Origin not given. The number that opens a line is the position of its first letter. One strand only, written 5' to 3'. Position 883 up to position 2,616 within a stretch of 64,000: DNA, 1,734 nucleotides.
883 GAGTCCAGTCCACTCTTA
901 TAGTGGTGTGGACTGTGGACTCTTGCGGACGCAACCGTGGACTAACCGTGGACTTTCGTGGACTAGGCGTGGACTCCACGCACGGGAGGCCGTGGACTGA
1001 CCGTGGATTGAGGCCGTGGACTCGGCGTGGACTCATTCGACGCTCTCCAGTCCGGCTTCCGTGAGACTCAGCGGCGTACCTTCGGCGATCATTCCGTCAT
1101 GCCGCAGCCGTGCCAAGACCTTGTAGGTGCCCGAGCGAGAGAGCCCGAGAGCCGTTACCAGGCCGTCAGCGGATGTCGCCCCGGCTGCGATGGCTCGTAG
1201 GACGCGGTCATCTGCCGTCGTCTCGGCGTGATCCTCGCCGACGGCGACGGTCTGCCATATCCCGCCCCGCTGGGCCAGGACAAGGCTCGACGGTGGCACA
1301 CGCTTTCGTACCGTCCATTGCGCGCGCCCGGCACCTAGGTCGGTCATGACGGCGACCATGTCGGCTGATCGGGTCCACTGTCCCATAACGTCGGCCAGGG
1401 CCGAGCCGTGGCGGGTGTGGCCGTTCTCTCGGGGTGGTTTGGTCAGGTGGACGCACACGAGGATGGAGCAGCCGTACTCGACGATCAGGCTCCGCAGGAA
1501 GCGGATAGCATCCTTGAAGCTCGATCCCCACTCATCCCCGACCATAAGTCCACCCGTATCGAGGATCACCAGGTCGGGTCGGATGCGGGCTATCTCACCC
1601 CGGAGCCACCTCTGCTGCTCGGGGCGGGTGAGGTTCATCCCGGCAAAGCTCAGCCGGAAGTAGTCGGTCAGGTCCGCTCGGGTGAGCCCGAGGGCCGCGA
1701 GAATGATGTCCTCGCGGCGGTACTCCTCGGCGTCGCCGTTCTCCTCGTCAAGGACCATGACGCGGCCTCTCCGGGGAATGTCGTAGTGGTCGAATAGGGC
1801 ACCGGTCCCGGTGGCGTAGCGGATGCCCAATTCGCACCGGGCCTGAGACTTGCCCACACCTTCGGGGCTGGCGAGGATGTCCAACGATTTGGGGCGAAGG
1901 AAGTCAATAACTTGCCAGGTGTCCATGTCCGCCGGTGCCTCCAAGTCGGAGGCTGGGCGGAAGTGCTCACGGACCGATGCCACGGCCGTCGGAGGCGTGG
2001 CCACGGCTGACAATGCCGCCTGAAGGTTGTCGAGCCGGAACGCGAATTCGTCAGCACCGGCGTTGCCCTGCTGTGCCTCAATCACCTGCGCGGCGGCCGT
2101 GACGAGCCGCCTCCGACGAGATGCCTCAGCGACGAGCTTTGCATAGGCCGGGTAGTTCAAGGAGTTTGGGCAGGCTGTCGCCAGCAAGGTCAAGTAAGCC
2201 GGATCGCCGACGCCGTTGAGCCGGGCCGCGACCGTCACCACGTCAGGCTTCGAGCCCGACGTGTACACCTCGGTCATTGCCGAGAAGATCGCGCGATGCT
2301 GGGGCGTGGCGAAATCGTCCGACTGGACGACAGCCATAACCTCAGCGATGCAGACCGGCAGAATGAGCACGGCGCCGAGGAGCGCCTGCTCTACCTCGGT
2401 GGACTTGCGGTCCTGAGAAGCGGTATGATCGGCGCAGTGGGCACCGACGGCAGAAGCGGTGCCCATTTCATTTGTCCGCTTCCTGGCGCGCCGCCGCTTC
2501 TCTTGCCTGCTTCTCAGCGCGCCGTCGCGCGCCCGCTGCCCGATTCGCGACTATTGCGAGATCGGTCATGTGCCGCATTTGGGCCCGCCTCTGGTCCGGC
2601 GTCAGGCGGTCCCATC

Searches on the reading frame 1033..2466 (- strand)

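Call 20: search_protein_families(library=pfam, proteins=[window:1033-2466:-], max_evalue=0.001)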
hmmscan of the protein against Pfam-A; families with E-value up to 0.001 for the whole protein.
window:1033-2466:- (477 aa): 3 families
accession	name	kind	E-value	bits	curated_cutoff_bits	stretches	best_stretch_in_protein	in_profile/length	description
PF00772.26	DnaB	-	2.4e-22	79.4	23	1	21-114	4-103/103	DnaB-like helicase N terminal domain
PF13481.12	AAA_25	-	4.5e-12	46.4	27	1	171-344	11-193/195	AAA domain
PF24409.1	wHTH-PRTase_assc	-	0.0005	20.5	27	0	422-474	3-53/83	wHTH-PRTase associated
